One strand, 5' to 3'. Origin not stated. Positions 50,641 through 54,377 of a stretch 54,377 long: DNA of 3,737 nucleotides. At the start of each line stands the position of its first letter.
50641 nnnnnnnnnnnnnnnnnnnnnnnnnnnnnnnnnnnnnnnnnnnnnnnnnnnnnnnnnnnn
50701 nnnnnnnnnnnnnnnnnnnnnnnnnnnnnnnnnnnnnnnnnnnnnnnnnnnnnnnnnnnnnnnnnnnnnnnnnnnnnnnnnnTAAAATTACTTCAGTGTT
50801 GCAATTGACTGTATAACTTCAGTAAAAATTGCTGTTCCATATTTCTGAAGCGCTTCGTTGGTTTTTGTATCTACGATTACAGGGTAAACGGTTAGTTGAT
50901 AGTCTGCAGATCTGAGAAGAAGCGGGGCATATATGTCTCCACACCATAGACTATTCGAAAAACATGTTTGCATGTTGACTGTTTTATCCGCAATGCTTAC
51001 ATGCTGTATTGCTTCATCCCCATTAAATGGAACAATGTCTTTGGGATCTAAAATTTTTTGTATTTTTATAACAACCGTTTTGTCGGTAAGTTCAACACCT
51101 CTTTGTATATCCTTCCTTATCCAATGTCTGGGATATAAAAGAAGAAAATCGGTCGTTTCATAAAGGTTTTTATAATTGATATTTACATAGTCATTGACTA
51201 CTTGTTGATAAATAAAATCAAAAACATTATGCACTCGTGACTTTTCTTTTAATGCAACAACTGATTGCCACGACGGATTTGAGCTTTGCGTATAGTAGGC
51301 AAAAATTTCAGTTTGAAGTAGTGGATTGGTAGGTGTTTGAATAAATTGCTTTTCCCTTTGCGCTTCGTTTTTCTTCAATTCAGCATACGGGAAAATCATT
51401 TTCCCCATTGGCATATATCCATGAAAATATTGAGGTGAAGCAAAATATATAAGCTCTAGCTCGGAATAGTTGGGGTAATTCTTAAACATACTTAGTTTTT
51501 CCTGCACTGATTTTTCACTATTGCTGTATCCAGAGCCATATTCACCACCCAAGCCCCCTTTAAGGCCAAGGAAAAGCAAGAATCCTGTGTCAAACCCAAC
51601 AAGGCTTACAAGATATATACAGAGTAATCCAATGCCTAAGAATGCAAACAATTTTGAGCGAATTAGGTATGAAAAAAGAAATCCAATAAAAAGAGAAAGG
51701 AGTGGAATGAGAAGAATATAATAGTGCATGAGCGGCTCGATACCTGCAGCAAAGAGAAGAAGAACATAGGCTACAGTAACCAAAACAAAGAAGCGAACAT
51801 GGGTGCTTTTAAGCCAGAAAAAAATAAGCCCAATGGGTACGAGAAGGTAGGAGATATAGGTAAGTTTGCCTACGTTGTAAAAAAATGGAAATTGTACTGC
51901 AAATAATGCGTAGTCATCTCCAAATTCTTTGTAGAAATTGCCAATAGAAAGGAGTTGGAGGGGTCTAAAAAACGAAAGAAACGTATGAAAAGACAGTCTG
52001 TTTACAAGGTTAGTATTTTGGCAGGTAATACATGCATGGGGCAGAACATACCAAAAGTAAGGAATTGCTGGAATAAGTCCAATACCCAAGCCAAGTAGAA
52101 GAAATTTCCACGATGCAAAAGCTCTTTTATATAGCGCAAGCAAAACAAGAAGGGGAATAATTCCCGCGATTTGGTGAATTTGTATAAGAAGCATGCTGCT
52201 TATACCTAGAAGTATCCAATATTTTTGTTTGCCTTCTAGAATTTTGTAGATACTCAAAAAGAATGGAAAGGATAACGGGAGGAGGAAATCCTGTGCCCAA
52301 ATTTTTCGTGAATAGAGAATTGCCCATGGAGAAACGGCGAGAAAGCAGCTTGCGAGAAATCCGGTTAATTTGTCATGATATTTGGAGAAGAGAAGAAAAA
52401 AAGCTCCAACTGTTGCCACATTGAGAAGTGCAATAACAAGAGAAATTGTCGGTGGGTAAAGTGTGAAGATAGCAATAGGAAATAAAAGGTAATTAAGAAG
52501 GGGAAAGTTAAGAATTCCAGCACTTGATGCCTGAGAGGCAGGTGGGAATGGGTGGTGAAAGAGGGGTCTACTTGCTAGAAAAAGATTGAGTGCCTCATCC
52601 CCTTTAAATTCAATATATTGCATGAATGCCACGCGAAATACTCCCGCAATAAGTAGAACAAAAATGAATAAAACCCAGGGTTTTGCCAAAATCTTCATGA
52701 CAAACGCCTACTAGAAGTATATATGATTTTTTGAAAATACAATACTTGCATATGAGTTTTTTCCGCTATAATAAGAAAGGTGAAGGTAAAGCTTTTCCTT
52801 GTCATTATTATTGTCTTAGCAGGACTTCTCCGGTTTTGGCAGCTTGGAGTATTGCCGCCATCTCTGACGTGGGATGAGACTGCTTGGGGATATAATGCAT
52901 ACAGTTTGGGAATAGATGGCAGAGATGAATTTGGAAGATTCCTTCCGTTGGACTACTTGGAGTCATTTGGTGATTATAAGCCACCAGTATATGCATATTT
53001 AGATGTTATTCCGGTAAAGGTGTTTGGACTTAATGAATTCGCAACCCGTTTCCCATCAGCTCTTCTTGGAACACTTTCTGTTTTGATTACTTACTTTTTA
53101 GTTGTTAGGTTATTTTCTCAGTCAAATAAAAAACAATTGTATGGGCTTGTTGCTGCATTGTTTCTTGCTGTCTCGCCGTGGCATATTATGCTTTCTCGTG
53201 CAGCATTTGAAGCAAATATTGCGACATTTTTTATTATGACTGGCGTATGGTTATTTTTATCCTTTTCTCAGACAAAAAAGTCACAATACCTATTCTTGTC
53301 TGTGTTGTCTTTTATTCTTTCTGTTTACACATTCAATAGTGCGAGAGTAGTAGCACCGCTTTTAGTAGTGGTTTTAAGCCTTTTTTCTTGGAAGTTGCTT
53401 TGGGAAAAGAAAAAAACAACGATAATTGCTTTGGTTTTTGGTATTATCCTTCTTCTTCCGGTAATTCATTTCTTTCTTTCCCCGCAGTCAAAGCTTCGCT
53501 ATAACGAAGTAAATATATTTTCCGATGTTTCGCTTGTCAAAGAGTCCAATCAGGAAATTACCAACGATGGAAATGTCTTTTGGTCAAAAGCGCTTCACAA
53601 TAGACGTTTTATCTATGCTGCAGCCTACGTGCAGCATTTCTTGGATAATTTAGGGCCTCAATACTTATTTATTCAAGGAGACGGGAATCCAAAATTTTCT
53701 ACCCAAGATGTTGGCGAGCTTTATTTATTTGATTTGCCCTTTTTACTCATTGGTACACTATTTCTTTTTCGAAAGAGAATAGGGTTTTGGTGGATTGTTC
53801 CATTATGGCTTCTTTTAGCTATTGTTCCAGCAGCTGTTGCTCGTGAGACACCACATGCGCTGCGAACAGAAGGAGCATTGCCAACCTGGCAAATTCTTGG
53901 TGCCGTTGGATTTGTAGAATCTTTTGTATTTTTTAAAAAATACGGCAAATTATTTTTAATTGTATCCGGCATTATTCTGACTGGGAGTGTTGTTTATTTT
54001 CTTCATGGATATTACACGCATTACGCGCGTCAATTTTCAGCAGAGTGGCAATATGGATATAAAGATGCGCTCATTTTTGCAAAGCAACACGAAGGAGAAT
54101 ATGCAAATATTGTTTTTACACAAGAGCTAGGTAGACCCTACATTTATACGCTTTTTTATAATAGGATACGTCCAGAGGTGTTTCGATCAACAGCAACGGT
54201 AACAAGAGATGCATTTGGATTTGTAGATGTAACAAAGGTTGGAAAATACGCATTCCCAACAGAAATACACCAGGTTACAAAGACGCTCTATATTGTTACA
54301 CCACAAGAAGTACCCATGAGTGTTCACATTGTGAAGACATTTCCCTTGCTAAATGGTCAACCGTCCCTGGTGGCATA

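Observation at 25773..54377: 28.6-kb glycosylation super-locus: 11 GT-C-like membrane enzymes from four families interleaved with 8 cytoplasmic GTs and a flippase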

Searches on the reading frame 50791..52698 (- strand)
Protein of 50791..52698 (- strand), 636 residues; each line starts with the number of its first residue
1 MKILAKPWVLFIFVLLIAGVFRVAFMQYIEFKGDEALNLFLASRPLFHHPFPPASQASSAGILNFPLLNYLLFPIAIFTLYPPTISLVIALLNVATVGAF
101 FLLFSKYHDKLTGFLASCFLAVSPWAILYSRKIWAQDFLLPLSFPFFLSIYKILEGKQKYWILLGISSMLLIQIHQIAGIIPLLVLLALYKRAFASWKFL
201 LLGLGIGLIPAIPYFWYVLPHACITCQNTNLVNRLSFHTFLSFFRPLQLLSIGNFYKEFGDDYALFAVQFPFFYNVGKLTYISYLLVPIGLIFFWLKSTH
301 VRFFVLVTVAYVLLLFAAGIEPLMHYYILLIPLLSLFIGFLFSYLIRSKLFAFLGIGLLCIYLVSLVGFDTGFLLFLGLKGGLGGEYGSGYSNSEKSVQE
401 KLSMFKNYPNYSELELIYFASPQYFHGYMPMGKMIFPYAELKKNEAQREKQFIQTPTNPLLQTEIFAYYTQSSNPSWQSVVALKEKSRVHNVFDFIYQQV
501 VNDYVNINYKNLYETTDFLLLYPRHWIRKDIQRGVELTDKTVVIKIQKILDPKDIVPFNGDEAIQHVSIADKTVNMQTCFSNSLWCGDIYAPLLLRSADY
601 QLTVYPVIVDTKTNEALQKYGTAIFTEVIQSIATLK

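Call 5: search_protein_families(library=pfam, proteins=[window:50791-52698:-], max_evalue=0.01)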
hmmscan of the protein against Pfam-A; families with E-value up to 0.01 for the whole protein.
window:50791-52698:- (636 aa): 0 families

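Call 21: search_solved_structures(query=window:50791-52698:-, max_evalue=1)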
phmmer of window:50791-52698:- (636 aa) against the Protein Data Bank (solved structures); distinct sequences matched with E-value up to 1: 0.

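Call 24: find_homologous_proteins(query=window:50791-52698:-, max_evalue=0.00001)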
Query window:50791-52698:- (636 aa): 96 proteins with E <= 0.00001 among 8000 candidates.
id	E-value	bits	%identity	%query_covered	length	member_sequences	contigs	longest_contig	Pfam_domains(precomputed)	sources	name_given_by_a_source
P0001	0.0e+0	1424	100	100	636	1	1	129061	-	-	-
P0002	5.6e-247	840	61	100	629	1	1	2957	-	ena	-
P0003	1.1e-227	776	54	100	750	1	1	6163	-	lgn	-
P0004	4.7e-227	774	55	100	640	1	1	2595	-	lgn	-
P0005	4.6e-217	741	52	97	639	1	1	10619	-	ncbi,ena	-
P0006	1.9e-205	703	52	100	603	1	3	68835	-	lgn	-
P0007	3.5e-204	699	51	97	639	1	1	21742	-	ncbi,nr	ncbi:MAG TPA: glycosyltransferase family 39 protein [Patescibacteria group bacterium]|nr:glycosyltra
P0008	8.6e-203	694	56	89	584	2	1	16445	PF13231.13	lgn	-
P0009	3.1e-198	679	55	86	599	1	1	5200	-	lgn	-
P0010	8.3e-198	678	52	99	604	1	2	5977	-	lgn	-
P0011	1.8e-196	673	51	100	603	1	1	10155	PF13231.13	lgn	-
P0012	3.9e-196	672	57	85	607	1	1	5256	-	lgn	-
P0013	6.5e-196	671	57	85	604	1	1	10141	PF13231.13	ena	-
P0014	9.6e-183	628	47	99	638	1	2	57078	-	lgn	-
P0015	6.2e-177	609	46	99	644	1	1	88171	-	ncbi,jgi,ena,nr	ncbi:MAG TPA: hypothetical protein VEW42_00460 [Candidatus Eisenbacteria bacterium]|nr:hypothetical 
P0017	2.9e-127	444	40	86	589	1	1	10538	PF13231.13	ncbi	ncbi:MAG TPA: glycosyltransferase family 39 protein, partial [Patescibacteria group bacterium]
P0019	7.5e-117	410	35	100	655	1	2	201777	PF13231.13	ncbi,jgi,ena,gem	-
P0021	8.7e-112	393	35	97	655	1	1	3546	PF13231.13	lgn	-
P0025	2.5e-100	355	35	91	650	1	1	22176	PF13231.13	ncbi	-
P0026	3.7e-100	355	36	93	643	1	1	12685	PF13231.13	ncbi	-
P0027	4.6e-100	355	40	78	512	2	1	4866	PF13231.13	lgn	-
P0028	8.7e-100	354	39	76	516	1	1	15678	PF13231.13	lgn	-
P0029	1.3e-99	353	36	92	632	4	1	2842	PF13231.13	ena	-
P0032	6.0e-98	348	34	99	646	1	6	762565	PF13231.13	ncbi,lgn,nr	ncbi:MAG: glycosyltransferase family 39 protein [Candidatus Levyibacteriota bacterium]|nr:MAG: glyco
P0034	1.1e-95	340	34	87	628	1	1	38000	PF13231.13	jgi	jgi:hypothetical protein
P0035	9.1e-90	321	36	79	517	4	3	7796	PF13231.13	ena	-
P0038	3.9e-86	309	37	80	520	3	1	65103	PF13231.13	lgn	-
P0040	4.3e-81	292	35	76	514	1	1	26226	PF13231.13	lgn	-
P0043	9.7e-73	264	33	76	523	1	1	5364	PF13231.13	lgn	-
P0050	1.1e-28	119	28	64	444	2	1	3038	PF13231.13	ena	-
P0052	6.4e-28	116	28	61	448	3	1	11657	PF13231.13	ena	-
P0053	3.6e-27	114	26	72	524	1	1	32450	PF13231.13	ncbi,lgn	-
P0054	1.1e-25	109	34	34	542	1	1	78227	PF13231.13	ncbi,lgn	-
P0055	1.2e-24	105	28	62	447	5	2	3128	PF13231.13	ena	-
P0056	2.0e-24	105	27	60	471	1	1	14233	PF13231.13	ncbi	-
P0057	6.4e-24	103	26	61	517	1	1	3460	PF13231.13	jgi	-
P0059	1.0e-21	96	28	62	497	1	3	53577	PF13231.13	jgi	jgi:hypothetical protein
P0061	1.1e-19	89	27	61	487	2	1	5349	PF13231.13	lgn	-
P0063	3.5e-19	87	33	32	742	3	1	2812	PF13231.13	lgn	-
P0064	7.1e-19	86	32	32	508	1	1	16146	PF13231.13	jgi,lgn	-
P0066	2.7e-18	84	28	59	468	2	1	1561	PF13231.13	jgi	jgi:hypothetical protein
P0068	1.1e-16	79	27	55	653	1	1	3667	PF13231.13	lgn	-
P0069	5.3e-16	77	27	62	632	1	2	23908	PF13231.13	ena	-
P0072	1.9e-15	75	32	33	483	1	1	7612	PF13231.13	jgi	jgi:4-amino-4-deoxy-L-arabinose transferase-like glycosyltransferase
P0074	5.0e-14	70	34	28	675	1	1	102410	PF13231.13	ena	-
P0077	3.7e-13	67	27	61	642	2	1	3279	PF13231.13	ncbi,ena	-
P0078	7.5e-13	66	39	14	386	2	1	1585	PF13231.13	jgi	jgi:hypothetical protein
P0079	9.2e-13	66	27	52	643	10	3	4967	PF13231.13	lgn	-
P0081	6.8e-12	63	29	27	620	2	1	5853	PF13231.13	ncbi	-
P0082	1.7e-11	62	33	29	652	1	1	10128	PF13231.13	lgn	-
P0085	8.0e-11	60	31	31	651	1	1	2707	PF13231.13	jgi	jgi:4-amino-4-deoxy-L-arabinose transferase-like glycosyltransferase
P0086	8.9e-11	60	35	23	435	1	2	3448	PF13231.13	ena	-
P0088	1.8e-10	59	37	20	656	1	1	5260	PF13231.13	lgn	-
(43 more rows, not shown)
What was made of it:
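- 50788..52698 (-): Divergent GT39/PMT_2-like GT-C protein (636 aa) on the opposite strand. Homologues carry PF13231 and are named 'glycosyltransferase family 39' (call 24).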

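Call 26: find_encoding_contigs(protein=P0001, flank=10000, max_places=3)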
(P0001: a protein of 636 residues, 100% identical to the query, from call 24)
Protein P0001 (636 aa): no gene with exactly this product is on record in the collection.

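Call 37: predict_structure(alignment_id=A1)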
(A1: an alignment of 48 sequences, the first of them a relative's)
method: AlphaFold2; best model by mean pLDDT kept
length: 636 residues; sequences in the alignment: 48
mean_pLDDT: 94.1   pTM: 0.88
mean pLDDT of the five models: 94.1, 93.4, 93.5, 93.2, 92.7
residues with pLDDT >= 90: 556; 70-90: 68; 50-70: 12; < 50: 0
segments of 3 or more residues with pLDDT < 50: none
pLDDT, mean of each block of 10 residues (from residue 1): 87 97 90 92 97 89 93 98 95 98 98 98 94 91 98 97 98 95 96 90 98 93 62 84 95 95 97 97 97 97 98 96 94 98 97 97 97 95 92 92 96 95 92 94 96 96 97 94 97 97 96 96 98 97 97 84 89 94 92 95 90 83 96 95
secondary structure, 60 per line:
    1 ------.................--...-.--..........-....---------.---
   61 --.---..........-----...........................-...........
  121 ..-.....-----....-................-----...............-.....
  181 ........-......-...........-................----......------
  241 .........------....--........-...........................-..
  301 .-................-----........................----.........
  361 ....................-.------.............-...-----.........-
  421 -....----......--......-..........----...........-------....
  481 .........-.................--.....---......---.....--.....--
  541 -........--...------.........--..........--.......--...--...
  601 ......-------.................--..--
elements in order: H7-23 H33-42 H44-47 H67-76 H82-108 H110-122 H124-128 H134-137 H139-154 H160-174 H176-188 H190-195 H197-207 H209-224 H229-234 H241-249 H256-259 H262-269 H271-297 H303-318 H324-347 H352-380 H391-401 H411-419 H422-425 H430-435 H438-443 H445-454 H459-469 H477-489 H491-507 E510-514 E518-523 E527-531 E534-538 E542-549 E561-569 E572-581 E584-590 E593-595 E598-606 H614-630
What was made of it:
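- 50788..52698 (-): Model pLDDT 94 (call 37).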

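Call 41: fold_search(model_id=the predicted structure, library=pdb)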
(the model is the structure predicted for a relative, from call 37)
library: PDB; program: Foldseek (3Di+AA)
matches with E <= 10: 377; with E <= 0.001: 22
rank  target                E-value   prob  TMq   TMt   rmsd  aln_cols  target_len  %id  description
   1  8pn9_A                8.1e-06  1.00  0.42  0.41  13.8       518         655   14  Structure of human oligosaccharyltransferase OST-A complex bound to NGI-1 (released 2024-05-08)
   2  9s6t_A                1.8e-05  1.00  0.40  0.51   5.9       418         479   14  Ternary cryo-EM structure of chicken ALG12 with Dol25-PP-GlcNAc2Man7, Dol25-P-Man, and Fab (released 2026-03-18)
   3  5ogl_A                2.5e-05  1.00  0.40  0.37  17.1       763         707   13  Structure of bacterial oligosaccharyltransferase PglB in complex with an acceptor peptide and an lipid-linked oligosac (released 2017-10-25)
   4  5ezm                  3.3e-05  1.00  0.39  0.46  10.6       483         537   13  Crystal Structure of ArnT from Cupriavidus metallidurans in the apo state (released 2016-02-17)
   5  3wak                  3.5e-05  1.00  0.35  0.27  15.3       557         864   12  Crystal structure of the Archaeoglobus fulgidus oligosaccharyltransferase (O29867_ARCFU) in the apo form (released 2013-10-30)
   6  6s7t_A                7.4e-05  1.00  0.39  0.36  13.4       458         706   16  Cryo-EM structure of human oligosaccharyltransferase complex OST-B (released 2019-12-18)
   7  5gmy_A                8.0e-05  1.00  0.38  0.29  13.0       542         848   13  Crystal structure of the Archaeoglobus fulgidus oligosaccharyltransferase (O29867_ARCFU) tethered with an acceptor pep (released 2017-02-01)
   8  8agc_A                9.8e-05  1.00  0.38  0.35  13.6       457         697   16  Structure of yeast oligosaccharylransferase complex with lipid-linked oligosaccharide and non-acceptor peptide bound (released 2022-12-07)
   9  6gxc_A                1.1e-04  1.00  0.42  0.38  16.5       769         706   13  Bacterial oligosaccharyltransferase PglB in complex with an inhibitory peptide and a reactive lipid-linked oligosaccha (released 2018-11-14)
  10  6ezn_F                1.4e-04  1.00  0.38  0.37  11.0       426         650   14  Cryo-EM structure of the yeast oligosaccharyltransferase (OST) complex (released 2018-01-17)
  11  8age_A                1.4e-04  1.00  0.40  0.40  17.0       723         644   12  Structure of yeast oligosaccharylransferase complex with acceptor peptide bound (released 2022-12-07)
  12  3waj                  1.4e-04  1.00  0.35  0.29  14.3       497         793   14  Crystal structure of the Archaeoglobus fulgidus oligosaccharyltransferase (O29867_ARCFU) complex with Zn and sulfate (released 2013-10-30)
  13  8b6l_I                1.6e-04  1.00  0.36  0.34  13.9       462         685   14  Subtomogram average of the human Sec61-TRAP-OSTA-translocon (released 2022-12-07)
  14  3rce_A                3.0e-04  1.00  0.40  0.38  17.2       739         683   14  Bacterial oligosaccharyltransferase PglB (released 2011-06-15)
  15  9i5k_A                3.1e-04  1.00  0.35  0.44  12.5       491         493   13  Structure of the Chaetomium thermophilum Pmt4 homodimer (C2 symmetry) (released 2025-12-24)
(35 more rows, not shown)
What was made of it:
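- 50788..52698 (-): The 37 best Foldseek hits are all GT-C enzymes (call 41).
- On GT-C superfamily: The model of 50788 (pLDDT 94) has 37 GT-C enzymes as its best PDB hits: OST/STT3, ALG12, PglB, ArnT, AglB, Pmt4, Emb, Aft (calls 37, 41).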

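Call 69: find_encoding_contigs(protein=P0015, flank=10000, max_places=2)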
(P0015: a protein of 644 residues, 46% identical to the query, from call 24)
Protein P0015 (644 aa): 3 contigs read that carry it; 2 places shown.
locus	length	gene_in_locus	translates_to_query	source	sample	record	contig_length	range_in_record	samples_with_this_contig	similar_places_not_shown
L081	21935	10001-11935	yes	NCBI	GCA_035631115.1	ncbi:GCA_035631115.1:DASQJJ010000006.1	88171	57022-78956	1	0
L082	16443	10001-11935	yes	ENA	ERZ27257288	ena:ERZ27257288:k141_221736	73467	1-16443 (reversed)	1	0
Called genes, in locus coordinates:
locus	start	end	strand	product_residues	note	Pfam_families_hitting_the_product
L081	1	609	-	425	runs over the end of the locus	-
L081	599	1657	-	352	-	PF13439:Glyco_transf_4, PF00534:Glycos_transf_1, PF20706:GT4-conflict, PF13692:Glyco_trans_1_4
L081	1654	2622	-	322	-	PF01073:3Beta_HSD, PF01370:Epimerase, PF02719:Polysacc_synt_2, PF04321:RmlD_sub_bind, PF05368:NmrA (faint), PF13460:NAD_binding_10 (weak), PF16363:GDP_Man_Dehyd, PF07993:NAD_binding_4 (weak), +1 more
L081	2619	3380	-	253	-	PF00535:Glycos_transf_2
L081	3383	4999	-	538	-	PF10131:PTPS_related, PF13231:PMT_2 (weak)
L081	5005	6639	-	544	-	PF13231:PMT_2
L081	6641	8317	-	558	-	PF13231:PMT_2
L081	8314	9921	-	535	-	PF02366:PMT, PF13231:PMT_2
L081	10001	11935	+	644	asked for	-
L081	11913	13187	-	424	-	-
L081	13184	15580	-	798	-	PF09586:YfhO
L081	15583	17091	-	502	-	-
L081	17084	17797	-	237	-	PF00535:Glycos_transf_2, PF10111:Glyco_tranf_2_2, PF13641:Glyco_tranf_2_3 (weak)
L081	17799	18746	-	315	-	PF00535:Glycos_transf_2, PF13506:Glyco_transf_21 (weak), PF13641:Glyco_tranf_2_3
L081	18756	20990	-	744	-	PF09586:YfhO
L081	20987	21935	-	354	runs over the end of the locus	PF00534:Glycos_transf_1, PF13692:Glyco_trans_1_4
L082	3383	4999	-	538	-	PF10131:PTPS_related, PF13231:PMT_2 (weak)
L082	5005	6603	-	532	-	PF13231:PMT_2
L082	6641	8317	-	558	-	PF13231:PMT_2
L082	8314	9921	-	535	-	PF02366:PMT, PF13231:PMT_2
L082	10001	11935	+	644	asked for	-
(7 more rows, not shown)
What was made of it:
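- Tried and rejected: The right-hand continuation was therefore read from a relative instead (call 69).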

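Call 72: search_protein_families(library=pfam, proteins=[L081:15586-17091:-, L081:4-609:-, window:50791-52698:-], max_evalue=10)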
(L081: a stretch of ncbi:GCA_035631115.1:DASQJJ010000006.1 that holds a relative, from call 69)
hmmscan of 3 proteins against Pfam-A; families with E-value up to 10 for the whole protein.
L081:15586-17091:- (502 aa): 2 families
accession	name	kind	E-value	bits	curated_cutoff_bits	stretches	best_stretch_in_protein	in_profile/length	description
PF13231.12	PMT_2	-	0.0015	19.2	26.1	1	99-226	25-156/160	Dolichyl-phosphate-mannose-protein mannosyltransferase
PF03647.18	Tmemb_14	-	2.3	9.4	24.8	1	125-185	28-89/92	Transmembrane proteins 14C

L081:4-609:- (202 aa): 0 families

window:50791-52698:- (636 aa): 0 families
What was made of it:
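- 50788..52698 (-): No Pfam hit (calls 5, 72).
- Checked: 50788(-) has no Pfam hit at all (calls 5, 72).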

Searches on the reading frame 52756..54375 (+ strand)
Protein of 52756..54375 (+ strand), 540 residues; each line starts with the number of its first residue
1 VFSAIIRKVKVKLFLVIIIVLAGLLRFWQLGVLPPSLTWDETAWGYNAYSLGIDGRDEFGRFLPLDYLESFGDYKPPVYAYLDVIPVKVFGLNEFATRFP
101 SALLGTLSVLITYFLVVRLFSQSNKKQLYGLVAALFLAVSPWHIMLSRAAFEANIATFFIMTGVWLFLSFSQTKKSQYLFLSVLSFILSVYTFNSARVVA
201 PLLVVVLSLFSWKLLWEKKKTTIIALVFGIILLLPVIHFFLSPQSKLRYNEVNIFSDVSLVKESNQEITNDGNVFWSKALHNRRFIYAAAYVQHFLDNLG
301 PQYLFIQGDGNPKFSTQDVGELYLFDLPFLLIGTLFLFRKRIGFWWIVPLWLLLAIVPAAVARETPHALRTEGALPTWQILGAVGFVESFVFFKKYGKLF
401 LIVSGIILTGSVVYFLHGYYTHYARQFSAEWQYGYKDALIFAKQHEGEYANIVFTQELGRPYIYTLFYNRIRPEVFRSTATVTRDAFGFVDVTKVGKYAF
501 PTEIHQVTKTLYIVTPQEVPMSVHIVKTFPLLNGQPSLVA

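Call 5: search_protein_families(library=pfam, proteins=[window:52756-54375:+], max_evalue=0.01)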
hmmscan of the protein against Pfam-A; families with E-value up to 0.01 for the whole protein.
window:52756-54375:+ (540 aa): 3 families
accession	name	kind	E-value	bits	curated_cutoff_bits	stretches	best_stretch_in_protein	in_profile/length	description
PF13231.12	PMT_2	-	1.4e-12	48.6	26.1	1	75-237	2-158/160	Dolichyl-phosphate-mannose-protein mannosyltransferase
PF02366.24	PMT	-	1.5e-11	44.8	22.7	1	17-219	2-208/245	Dolichyl-phosphate-mannose-protein mannosyltransferase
PF19529.4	DUF6057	-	8.7e-05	22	29.8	1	102-251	74-219/569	Family of unknown function (DUF6057)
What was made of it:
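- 52756..54377 (+): PMT_2/PMT GT-C protein, cut by the window end. PMT_2 E 1.4e-12 and PMT E 1.5e-11 (call 5).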
